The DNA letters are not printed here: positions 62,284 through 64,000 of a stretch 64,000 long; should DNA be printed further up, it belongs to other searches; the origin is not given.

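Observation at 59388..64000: c-di-GMP module fused to a cellulose-synthase-like EPS operon (EAL, TM-GGDEF, GH8, BcsA-like GT2)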

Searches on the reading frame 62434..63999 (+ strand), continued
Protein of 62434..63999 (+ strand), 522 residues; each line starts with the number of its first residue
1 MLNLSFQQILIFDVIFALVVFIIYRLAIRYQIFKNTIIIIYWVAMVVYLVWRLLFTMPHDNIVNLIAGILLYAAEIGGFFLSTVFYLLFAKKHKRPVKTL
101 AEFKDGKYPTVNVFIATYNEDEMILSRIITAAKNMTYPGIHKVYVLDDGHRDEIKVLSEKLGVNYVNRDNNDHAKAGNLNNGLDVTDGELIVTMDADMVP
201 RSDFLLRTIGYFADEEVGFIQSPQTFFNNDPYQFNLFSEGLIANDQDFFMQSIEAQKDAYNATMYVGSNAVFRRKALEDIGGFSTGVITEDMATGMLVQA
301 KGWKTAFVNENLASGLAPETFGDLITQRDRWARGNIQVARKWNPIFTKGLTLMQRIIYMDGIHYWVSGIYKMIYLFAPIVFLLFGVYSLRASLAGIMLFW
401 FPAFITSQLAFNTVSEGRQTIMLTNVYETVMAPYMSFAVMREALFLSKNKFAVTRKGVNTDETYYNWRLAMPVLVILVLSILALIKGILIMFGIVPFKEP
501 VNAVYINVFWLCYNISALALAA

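Call 15: find_homologous_proteins(query=window:62434-63999:+, max_evalue=1e-20)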
Query window:62434-63999:+ (522 aa): 1632 proteins with E <= 1e-20 among 8000 candidates; the best 120 are listed.
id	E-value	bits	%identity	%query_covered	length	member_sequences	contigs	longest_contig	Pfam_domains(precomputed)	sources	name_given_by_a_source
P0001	0.0e+0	1165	100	100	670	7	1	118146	PF13632.13,PF13506.14,PF13641.13,PF03552.21,PF00535.33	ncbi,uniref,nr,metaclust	ncbi:glycosyltransferase [Floricoccus penangensis]|uniref:Glycosyltransferase n=1 Tax=Floricoccus pe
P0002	8.1e-245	831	70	99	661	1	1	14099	PF13632.13,PF13506.14,PF13641.13,PF03552.21,PF00535.33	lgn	-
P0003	5.4e-240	815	70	99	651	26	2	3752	PF13632.13,PF10111.15,PF13506.14,PF13641.13,PF03552.21,PF00535.33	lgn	-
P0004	1.7e-223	761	65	99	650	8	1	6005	PF13632.13,PF13506.14,PF13641.13,PF03552.21,PF00535.33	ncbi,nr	ncbi:glycosyltransferase family 2 protein [Liquorilactobacillus uvarum]|nr:cellulose synthase cataly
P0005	8.1e-217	739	63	99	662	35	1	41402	PF13632.13,PF13506.14,PF13641.13,PF03552.21,PF00535.33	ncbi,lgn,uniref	ncbi:glycosyltransferase family 2 protein [Liquorilactobacillus satsumensis]|uniref:glycosyltransfer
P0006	3.5e-213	727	63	94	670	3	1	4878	PF13632.13,PF13506.14,PF13641.13,PF03552.21,PF00535.33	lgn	-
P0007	4.5e-213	727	62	96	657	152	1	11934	PF13632.13,PF13506.14,PF13641.13,PF03552.21,PF00535.33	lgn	-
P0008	6.4e-213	726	62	95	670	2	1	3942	PF13632.13,PF13506.14,PF13641.13,PF03552.21,PF00535.33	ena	-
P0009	2.1e-212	724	63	97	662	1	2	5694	PF13632.13,PF13506.14,PF13641.13,PF03552.21,PF00535.33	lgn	-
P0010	2.7e-207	708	60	98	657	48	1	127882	PF13632.13,PF13506.14,PF13641.13,PF03552.21,PF00535.33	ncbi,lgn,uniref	ncbi:glycosyltransferase family 2 protein [Leuconostoc suionicum]|uniref:glycosyltransferase family 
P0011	3.2e-207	707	60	98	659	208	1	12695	PF13632.13,PF13506.14,PF13641.13,PF03552.21,PF00535.33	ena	-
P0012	3.0e-206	704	59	99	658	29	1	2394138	PF13632.13,PF10111.15,PF13506.14,PF13641.13,PF03552.21,PF00535.33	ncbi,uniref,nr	ncbi:Cellulose synthase catalytic [Lactococcus piscium MKFS47]|uniref:Cellulose synthase catalytic n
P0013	1.2e-205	702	61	97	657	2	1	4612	PF13632.13,PF13506.14,PF13641.13,PF03552.21,PF00535.33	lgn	-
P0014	1.9e-205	702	59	99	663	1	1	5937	PF13632.13,PF13506.14,PF13641.13,PF03552.21,PF00535.33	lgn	-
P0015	4.6e-204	697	58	97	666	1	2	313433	PF13632.13,PF13506.14,PF13641.13,PF00535.33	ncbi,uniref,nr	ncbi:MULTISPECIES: cellulose synthase catalytic subunit [unclassified Enterococcus]|uniref:glycosylt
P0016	2.7e-203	694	59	98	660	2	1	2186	PF13632.13,PF13506.14,PF13641.13,PF03552.21,PF00535.33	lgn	-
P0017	7.4e-203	693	60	99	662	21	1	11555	PF13632.13,PF13506.14,PF13641.13,PF03552.21,PF00535.33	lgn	-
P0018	1.3e-201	689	59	99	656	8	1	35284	PF07238.20,PF13632.13,PF13506.14,PF13641.13,PF03552.21,PF00535.33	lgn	-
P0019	8.0e-201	686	59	97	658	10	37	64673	PF13632.13,PF10111.15,PF13506.14,PF13641.13,PF03552.21,PF00535.33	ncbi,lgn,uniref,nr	ncbi:glycosyltransferase family 2 protein [Lactococcus paracarnosus]|uniref:cellulose synthase (UDP-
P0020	3.4e-200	684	59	95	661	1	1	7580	PF13632.13,PF13506.14,PF13641.13,PF03552.21,PF00535.33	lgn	-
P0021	2.0e-199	682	61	91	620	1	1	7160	PF13632.13,PF13506.14,PF13641.13,PF03552.21,PF00535.33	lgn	-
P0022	2.0e-198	678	60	97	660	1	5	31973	PF13632.13,PF13506.14,PF13641.13,PF03552.21,PF00535.33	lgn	-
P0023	8.9e-198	676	60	96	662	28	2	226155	PF13632.13,PF13506.14,PF13641.13,PF03552.21,PF00535.33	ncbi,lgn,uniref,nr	ncbi:glycosyltransferase family 2 protein [Leuconostoc citreum]|uniref:glycosyltransferase family 2 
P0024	1.3e-196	672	59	97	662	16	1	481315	PF13632.13,PF13506.14,PF13641.13,PF03552.21,PF00535.33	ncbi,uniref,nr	ncbi:glycosyltransferase [Leuconostoc gelidum subsp. aenigmaticum]|uniref:glycosyltransferase family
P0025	4.2e-195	667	59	97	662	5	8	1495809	PF13632.13,PF13506.14,PF13641.13,PF03552.21,PF00535.33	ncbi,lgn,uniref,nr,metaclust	ncbi:Cellulose synthase catalytic subunit [UDP-forming] [Leuconostoc gelidum subsp. gasicomitatum]|u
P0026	4.3e-195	667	62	91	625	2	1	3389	PF13632.13,PF13506.14,PF13641.13,PF03552.21,PF00535.33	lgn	-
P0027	1.2e-193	663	58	98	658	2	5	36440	PF07238.20,PF13632.13,PF13506.14,PF13641.13,PF03552.21,PF00535.33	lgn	-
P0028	8.2e-184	630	54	98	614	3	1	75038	PF13632.13,PF13506.14,PF13641.13,PF03552.21,PF00535.33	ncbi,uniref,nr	ncbi:glycosyltransferase family 2 protein [Liquorilactobacillus mali]|uniref:glycosyltransferase fam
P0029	4.0e-173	595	53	98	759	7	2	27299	PF07238.20,PF13632.13,PF13506.14,PF13641.13,PF03552.21,PF00535.33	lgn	-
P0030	2.9e-172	592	65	75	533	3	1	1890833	PF13632.13,PF10111.15,PF13506.14,PF13641.13,PF03552.21,PF00535.33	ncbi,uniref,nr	ncbi:glycosyltransferase family 2 protein [Leuconostoc litchii]|uniref:glycosyltransferase family 2 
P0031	6.8e-170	584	58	84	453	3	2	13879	PF13632.13,PF13506.14,PF13641.13,PF03552.21,PF00535.33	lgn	-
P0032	8.6e-169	581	52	95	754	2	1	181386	PF07238.20,PF13632.13,PF13506.14,PF13641.13,PF03552.21,PF00535.33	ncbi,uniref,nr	ncbi:glycosyltransferase [Niallia sp. NCCP-28]|uniref:glycosyltransferase n=1 Tax=Niallia sp. NCCP-2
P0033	9.9e-169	580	49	98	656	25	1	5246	PF07238.20,PF13632.13,PF13506.14,PF13641.13,PF03552.21,PF00535.33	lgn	-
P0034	1.7e-168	580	52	94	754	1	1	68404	PF07238.20,PF13632.13,PF13506.14,PF13641.13,PF03552.21,PF00535.33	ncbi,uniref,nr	ncbi:glycosyltransferase [Niallia nealsonii]|uniref:cellulose synthase (UDP-forming) n=1 Tax=Niallia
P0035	8.7e-168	577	51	98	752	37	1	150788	PF07238.20,PF13632.13,PF13506.14,PF13641.13,PF03552.21,PF00535.33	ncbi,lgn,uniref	ncbi:glycosyltransferase family 2 protein [Terribacillus saccharophilus]|uniref:glycosyltransferase 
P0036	6.1e-167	574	52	93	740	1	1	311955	PF07238.20,PF13632.13,PF13506.14,PF13641.13,PF03552.21,PF00535.33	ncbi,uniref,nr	ncbi:glycosyltransferase [Marinilactibacillus sp. Marseille-P9653]|uniref:glycosyltransferase n=1 Ta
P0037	6.9e-167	574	52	100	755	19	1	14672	PF07238.20,PF13632.13,PF13506.14,PF13641.13,PF03552.21,PF00535.33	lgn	-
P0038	9.8e-167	574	52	91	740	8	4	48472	PF07238.20,PF13632.13,PF13506.14,PF13641.13,PF03552.21,PF00535.33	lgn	-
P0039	6.0e-166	571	51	96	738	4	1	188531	PF07238.20,PF13632.13,PF13506.14,PF13641.13,PF03142.22,PF03552.21,PF00535.33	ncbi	ncbi:glycosyltransferase [Alkalibacterium psychrotolerans]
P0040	9.5e-166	571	51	97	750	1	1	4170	PF07238.20,PF13632.13,PF13506.14,PF13641.13,PF03552.21,PF00535.33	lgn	-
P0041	2.5e-165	569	50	96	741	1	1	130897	PF07238.20,PF13632.13,PF13506.14,PF13641.13,PF03552.21,PF00535.33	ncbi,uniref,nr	ncbi:glycosyltransferase [Alkalicoccobacillus porphyridii]|uniref:cellulose synthase (UDP-forming) n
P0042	3.3e-165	569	52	96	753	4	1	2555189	PF07238.20,PF13632.13,PF13506.14,PF13641.13,PF03552.21,PF00535.33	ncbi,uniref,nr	ncbi:glycosyltransferase family 2 protein [Terribacillus halophilus]|uniref:glycosyltransferase fami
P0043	3.4e-165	569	51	97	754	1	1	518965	PF07238.20,PF13632.13,PF13506.14,PF13641.13,PF03552.21,PF00535.33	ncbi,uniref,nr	ncbi:glycosyltransferase [Jeotgalibacillus sp. ET6]|uniref:glycosyltransferase n=1 Tax=Jeotgalibacil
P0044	3.5e-165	569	64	75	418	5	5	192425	PF13632.13,PF13506.14,PF13641.13,PF03552.21,PF00535.33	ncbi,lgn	ncbi:MAG: glycosyltransferase family 2 protein [Leuconostoc citreum]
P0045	3.6e-165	569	51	97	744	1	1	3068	PF07238.20,PF13632.13,PF13506.14,PF13641.13,PF03552.21,PF00535.33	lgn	-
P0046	1.0e-164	567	52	91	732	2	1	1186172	PF07238.20,PF13632.13,PF13506.14,PF13641.13,PF03552.21,PF00535.33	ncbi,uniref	ncbi:glycosyltransferase [Terribacillus saccharophilus]|uniref:glycosyltransferase family 2 protein 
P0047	2.8e-164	566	51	97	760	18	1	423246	PF07238.20,PF13632.13,PF13506.14,PF13641.13,PF03552.21,PF00535.33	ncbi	-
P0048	4.6e-164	565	49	98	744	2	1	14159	PF07238.20,PF13632.13,PF13506.14,PF13641.13,PF03552.21,PF00535.33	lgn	-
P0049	4.6e-164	565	52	95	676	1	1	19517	PF07238.20,PF13632.13,PF13506.14,PF13641.13,PF03552.21,PF00535.33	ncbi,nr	ncbi:cellulose synthase [Bacillus sp. JCM 19046]|nr:cellulose synthase [Bacillus sp. JCM 19046]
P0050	6.0e-164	565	50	96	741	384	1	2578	PF07238.20,PF13632.13,PF13506.14,PF13641.13,PF03552.21,PF00535.33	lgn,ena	-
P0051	9.8e-164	564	50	94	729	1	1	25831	PF07238.20,PF13632.13,PF13506.14,PF13641.13,PF03552.21,PF00535.33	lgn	-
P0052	2.7e-163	562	50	95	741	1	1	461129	PF07238.20,PF13632.13,PF13506.14,PF13641.13,PF03552.21,PF00535.33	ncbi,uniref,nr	ncbi:glycosyltransferase [Alkalicoccobacillus murimartini]|uniref:cellulose synthase (UDP-forming) n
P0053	1.1e-162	560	49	98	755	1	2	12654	PF07238.20,PF13632.13,PF13506.14,PF13641.13,PF03552.21,PF00535.33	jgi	jgi:cellulose synthase (UDP-forming)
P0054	8.0e-162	558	49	95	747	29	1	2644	PF07238.20,PF13632.13,PF13506.14,PF13641.13,PF03552.21,PF00535.33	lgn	-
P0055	2.2e-160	553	49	95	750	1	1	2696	PF07238.20,PF13632.13,PF13506.14,PF13641.13,PF03552.21,PF00535.33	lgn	-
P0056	2.5e-159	549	50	97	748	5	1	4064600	PF07238.20,PF13632.13,PF13506.14,PF13641.13,PF03552.21,PF00535.33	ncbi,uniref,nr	ncbi:glycosyltransferase [Shouchella hunanensis]|uniref:cellulose synthase (UDP-forming) n=1 Tax=Sho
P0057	3.3e-159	549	48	97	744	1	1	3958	PF07238.20,PF13632.13,PF13506.14,PF13641.13,PF03552.21,PF00535.33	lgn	-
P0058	5.9e-159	548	50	98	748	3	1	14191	PF07238.20,PF13632.13,PF13506.14,PF13641.13,PF03552.21,PF00535.33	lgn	-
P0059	9.1e-159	547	48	96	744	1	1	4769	PF07238.20,PF13632.13,PF13506.14,PF13641.13,PF03552.21,PF00535.33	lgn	-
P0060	3.0e-158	546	50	95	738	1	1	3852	PF07238.20,PF13632.13,PF13506.14,PF13641.13,PF03552.21,PF00535.33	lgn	-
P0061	8.4e-158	544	47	95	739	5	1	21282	PF07238.20,PF13632.13,PF13506.14,PF13641.13,PF03552.21,PF00535.33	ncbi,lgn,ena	-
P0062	2.7e-157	543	55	80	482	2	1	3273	PF13632.13,PF13506.14,PF13641.13,PF03552.21,PF00535.33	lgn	-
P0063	6.5e-157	541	50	94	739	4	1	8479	PF07238.20,PF13632.13,PF13506.14,PF13641.13,PF03552.21,PF00535.33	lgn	-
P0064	6.2e-154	532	49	92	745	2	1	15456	PF07238.20,PF13632.13,PF13506.14,PF13641.13,PF03552.21,PF00535.33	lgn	-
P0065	2.2e-153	530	50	89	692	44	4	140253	PF07238.20,PF13632.13,PF13506.14,PF13641.13,PF03552.21,PF00535.33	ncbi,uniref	ncbi:glycosyltransferase [Marinilactibacillus psychrotolerans]|uniref:Glycosyltransferase n=3 Tax=Ma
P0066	7.3e-153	528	49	94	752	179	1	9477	PF07238.20,PF13632.13,PF13506.14,PF13641.13,PF03552.21,PF00535.33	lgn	-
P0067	4.1e-152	526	48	97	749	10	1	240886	PF07238.20,PF13632.13,PF13506.14,PF13641.13,PF03552.21,PF00535.33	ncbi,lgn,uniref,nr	ncbi:glycosyltransferase [Bacillus swezeyi]|uniref:glycosyltransferase n=1 Tax=Bacillus swezeyi TaxI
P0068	1.5e-151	524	48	94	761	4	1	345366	PF07238.20,PF13632.13,PF13506.14,PF13641.13,PF03552.21,PF00535.33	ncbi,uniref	ncbi:glycosyltransferase [Niallia sp. 03091]|uniref:glycosyltransferase n=2 Tax=unclassified Niallia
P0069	3.3e-151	523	48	97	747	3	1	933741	PF07238.20,PF13632.13,PF13506.14,PF13641.13,PF03552.21,PF00535.33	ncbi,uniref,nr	ncbi:glycosyltransferase [Bacillus changyiensis]|uniref:glycosyltransferase n=1 Tax=Bacillus changyi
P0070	7.2e-151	521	46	96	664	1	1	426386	PF07238.20,PF13632.13,PF13506.14,PF13641.13,PF03552.21,PF00535.33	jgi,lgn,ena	-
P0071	1.1e-150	521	48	98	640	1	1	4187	PF07238.20,PF13632.13,PF13506.14,PF13641.13,PF03552.21,PF00535.33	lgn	-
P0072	2.2e-149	517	47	95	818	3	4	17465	PF07238.20,PF13632.13,PF13506.14,PF13641.13,PF03552.21,PF00535.33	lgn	-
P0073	4.2e-149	516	47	94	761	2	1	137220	PF07238.20,PF13632.13,PF13506.14,PF13641.13,PF03552.21,PF00535.33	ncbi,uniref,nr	ncbi:glycosyltransferase [Sporolactobacillus shoreae]|uniref:Glycosyltransferase n=2 Tax=Sporolactob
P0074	5.3e-149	515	46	96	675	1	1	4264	PF07238.20,PF13632.13,PF13506.14,PF13641.13,PF03552.21,PF00535.33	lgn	-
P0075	1.6e-148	514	47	97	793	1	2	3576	PF07238.20,PF13632.13,PF13506.14,PF13641.13,PF03552.21,PF00535.33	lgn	-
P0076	1.6e-148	514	48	94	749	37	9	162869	PF07238.20,PF13632.13,PF13506.14,PF13641.13,PF03552.21,PF00535.33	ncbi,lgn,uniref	ncbi:glycosyltransferase [Bacillus sp. JJ675]|uniref:glycosyltransferase n=1 Tax=Bacillus sp. JJ675 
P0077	9.5e-148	511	46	97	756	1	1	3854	PF07238.20,PF13632.13,PF13506.14,PF13641.13,PF03552.21,PF00535.33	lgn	-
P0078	2.3e-147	510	47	97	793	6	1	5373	PF07238.20,PF13632.13,PF13506.14,PF13641.13,PF03552.21,PF00535.33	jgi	jgi:cellulose synthase (UDP-forming)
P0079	2.4e-147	510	47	97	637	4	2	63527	PF07238.20,PF13632.13,PF13506.14,PF13641.13,PF03552.21,PF00535.33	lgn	-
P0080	2.4e-147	510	47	98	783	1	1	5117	PF07238.20,PF13632.13,PF13506.14,PF13641.13,PF03552.21,PF00535.33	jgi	jgi:cellulose synthase (UDP-forming)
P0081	2.5e-147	510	47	96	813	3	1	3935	PF07238.20,PF13632.13,PF13506.14,PF13641.13,PF03552.21,PF00535.33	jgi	jgi:cellulose synthase (UDP-forming)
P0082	6.5e-147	508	45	98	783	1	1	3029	PF07238.20,PF13632.13,PF13506.14,PF13641.13,PF03552.21,PF00535.33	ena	-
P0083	9.2e-147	508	48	97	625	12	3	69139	PF07238.20,PF13632.13,PF13506.14,PF13641.13,PF03552.21,PF00535.33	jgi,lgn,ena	-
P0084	1.5e-146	507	45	98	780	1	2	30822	PF07238.20,PF13632.13,PF13506.14,PF13641.13,PF03552.21,PF00535.33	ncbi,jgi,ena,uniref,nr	ncbi:MAG TPA: glycosyltransferase [Ornithinimicrobium sp.]|uniref:glycosyltransferase n=1 Tax=Ornith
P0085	1.6e-146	507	48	98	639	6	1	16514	PF07238.20,PF13632.13,PF13506.14,PF13641.13,PF03552.21,PF00535.33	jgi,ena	-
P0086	1.9e-146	507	47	97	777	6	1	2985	PF07238.20,PF13632.13,PF13506.14,PF13641.13,PF03552.21,PF00535.33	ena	-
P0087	2.8e-146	506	47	97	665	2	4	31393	PF13632.13,PF13506.14,PF13641.13,PF03552.21,PF00535.33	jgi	-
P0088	3.6e-146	506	47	94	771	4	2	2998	PF07238.20,PF13632.13,PF13506.14,PF13641.13,PF03552.21,PF00535.33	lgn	-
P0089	3.9e-146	506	48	97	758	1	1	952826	PF07238.20,PF13632.13,PF13506.14,PF13641.13,PF03552.21,PF00535.33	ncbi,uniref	ncbi:glycosyltransferase [Bacillus sp. NPDC077027]|uniref:glycosyltransferase n=1 Tax=Bacillus sp. N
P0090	4.2e-146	506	47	92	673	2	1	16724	PF07238.20,PF13632.13,PF13506.14,PF13641.13,PF03552.21,PF00535.33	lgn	-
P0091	5.6e-146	505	47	94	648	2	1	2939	PF07238.20,PF13632.13,PF13506.14,PF13641.13,PF03552.21,PF00535.33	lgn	-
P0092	9.2e-146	505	47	92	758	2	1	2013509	PF07238.20,PF13632.13,PF13506.14,PF13641.13,PF03552.21,PF00535.33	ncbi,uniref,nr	ncbi:glycosyltransferase family 2 protein [Salinibacterium soli]|uniref:cellulose synthase (UDP-form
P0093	1.6e-145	504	44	98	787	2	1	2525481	PF07238.20,PF13632.13,PF13506.14,PF13641.13,PF03552.21,PF00535.33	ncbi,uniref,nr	ncbi:glycosyltransferase [Diaminobutyricimonas sp. TR449]|uniref:glycosyltransferase n=1 Tax=Diamino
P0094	2.0e-145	503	47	98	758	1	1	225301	PF07238.20,PF13632.13,PF13506.14,PF13641.13,PF03552.21,PF00535.33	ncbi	ncbi:glycosyltransferase [Bacillus sp. A015]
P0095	3.5e-145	503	45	93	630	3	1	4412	PF07238.20,PF13632.13,PF13506.14,PF13641.13,PF03552.21,PF00535.33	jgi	jgi:cellulose synthase (UDP-forming)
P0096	5.2e-145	502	45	97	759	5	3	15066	PF07238.20,PF13632.13,PF13506.14,PF13641.13,PF03552.21,PF00535.33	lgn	-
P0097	5.9e-145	502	46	95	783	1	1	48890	PF07238.20,PF13632.13,PF13506.14,PF13641.13,PF03552.21,PF00535.33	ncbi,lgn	ncbi:MAG: glycosyltransferase [Ornithinimicrobium sp.]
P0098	6.8e-145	502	46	97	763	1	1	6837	PF07238.20,PF13632.13,PF13506.14,PF13641.13,PF03552.21,PF00535.33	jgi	-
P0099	7.4e-145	502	46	96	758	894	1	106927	PF07238.20,PF13632.13,PF13506.14,PF13641.13,PF03552.21,PF00535.33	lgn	-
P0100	7.8e-145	502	47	97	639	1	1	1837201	PF07238.20,PF13632.13,PF13506.14,PF13641.13,PF03552.21,PF00535.33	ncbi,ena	-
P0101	8.6e-145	501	47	97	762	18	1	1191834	PF07238.20,PF13632.13,PF13506.14,PF13641.13,PF03552.21,PF00535.33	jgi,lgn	jgi:cellulose synthase (UDP-forming)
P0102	1.1e-144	501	46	96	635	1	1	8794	PF07238.20,PF13632.13,PF13506.14,PF13641.13,PF03552.21,PF00535.33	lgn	-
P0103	1.1e-144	501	53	80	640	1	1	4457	PF07238.20,PF13632.13,PF13506.14,PF13641.13,PF03552.21,PF00535.33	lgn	-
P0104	1.5e-144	501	47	97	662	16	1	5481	PF13632.13,PF13506.14,PF13641.13,PF03552.21,PF00535.33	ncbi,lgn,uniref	ncbi:glycosyltransferase family 2 protein [Enterococcus rotai]|uniref:glycosyltransferase family 2 p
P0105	2.8e-144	500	46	98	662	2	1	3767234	PF13632.13,PF13506.14,PF13641.13,PF03552.21,PF00535.33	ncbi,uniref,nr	ncbi:cellulose synthase (UDP-forming) [Enterococcus sp. 7F3_DIV0205]|uniref:Cellulose synthase (UDP-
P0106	3.4e-144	499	47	93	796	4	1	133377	PF07238.20,PF13632.13,PF13506.14,PF13641.13,PF03552.21,PF00535.33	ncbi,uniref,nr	ncbi:glycosyltransferase family 2 protein [Cryobacterium mannosilyticum]|uniref:cellulose synthase (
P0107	4.8e-144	499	46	99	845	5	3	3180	PF07238.20,PF13632.13,PF13506.14,PF13641.13,PF03552.21,PF00535.33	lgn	-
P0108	4.8e-144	499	47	94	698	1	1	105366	PF07238.20,PF13632.13,PF13506.14,PF13641.13,PF03552.21,PF00535.33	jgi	-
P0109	1.1e-143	498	44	95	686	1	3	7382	PF07238.20,PF13632.13,PF13506.14,PF13641.13,PF03552.21,PF00535.33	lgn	-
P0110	1.1e-143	498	45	98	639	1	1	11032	PF07238.20,PF13632.13,PF13506.14,PF13641.13,PF03552.21,PF00535.33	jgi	-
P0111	1.3e-143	497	51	84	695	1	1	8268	PF07238.20,PF13632.13,PF13506.14,PF13641.13,PF03552.21,PF00535.33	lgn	-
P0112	2.0e-143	497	45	100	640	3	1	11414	PF07238.20,PF13632.13,PF13506.14,PF13641.13,PF03552.21,PF00535.33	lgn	-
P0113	2.6e-143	497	47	93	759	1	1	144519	PF07238.20,PF13632.13,PF13506.14,PF13641.13,PF03552.21,PF00535.33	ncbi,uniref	ncbi:glycosyltransferase [Niallia sp. 03133]|uniref:glycosyltransferase n=1 Tax=Niallia sp. 03133 Ta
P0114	3.6e-143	496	46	98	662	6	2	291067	PF13632.13,PF13506.14,PF13641.13,PF03552.21,PF00535.33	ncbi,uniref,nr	ncbi:glycosyltransferase family 2 protein [Enterococcus crotali]|uniref:glycosyltransferase family 2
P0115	4.6e-143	496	47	94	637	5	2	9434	PF07238.20,PF13632.13,PF13506.14,PF13641.13,PF03552.21,PF00535.33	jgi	-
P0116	5.5e-143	495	46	97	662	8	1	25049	PF13632.13,PF13506.14,PF13641.13,PF03552.21,PF00535.33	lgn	-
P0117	5.9e-143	495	47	93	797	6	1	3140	PF07238.20,PF13632.13,PF13506.14,PF13641.13,PF03552.21,PF00535.33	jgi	-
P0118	5.9e-143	495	45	97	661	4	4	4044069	PF13632.13,PF13506.14,PF13641.13,PF03552.21,PF00535.33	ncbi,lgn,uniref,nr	ncbi:glycosyltransferase family 2 protein [Enterococcus termitis]|uniref:Glycosyltransferase 2-like 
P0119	6.0e-143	495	45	96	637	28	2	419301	PF07238.20,PF13632.13,PF13506.14,PF13641.13,PF03552.21,PF00535.33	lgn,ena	-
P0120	7.0e-143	495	46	94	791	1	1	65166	PF07238.20,PF13632.13,PF13506.14,PF13641.13,PF03552.21,PF00535.33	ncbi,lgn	ncbi:MAG: glycosyltransferase [Sporolactobacillus sp.]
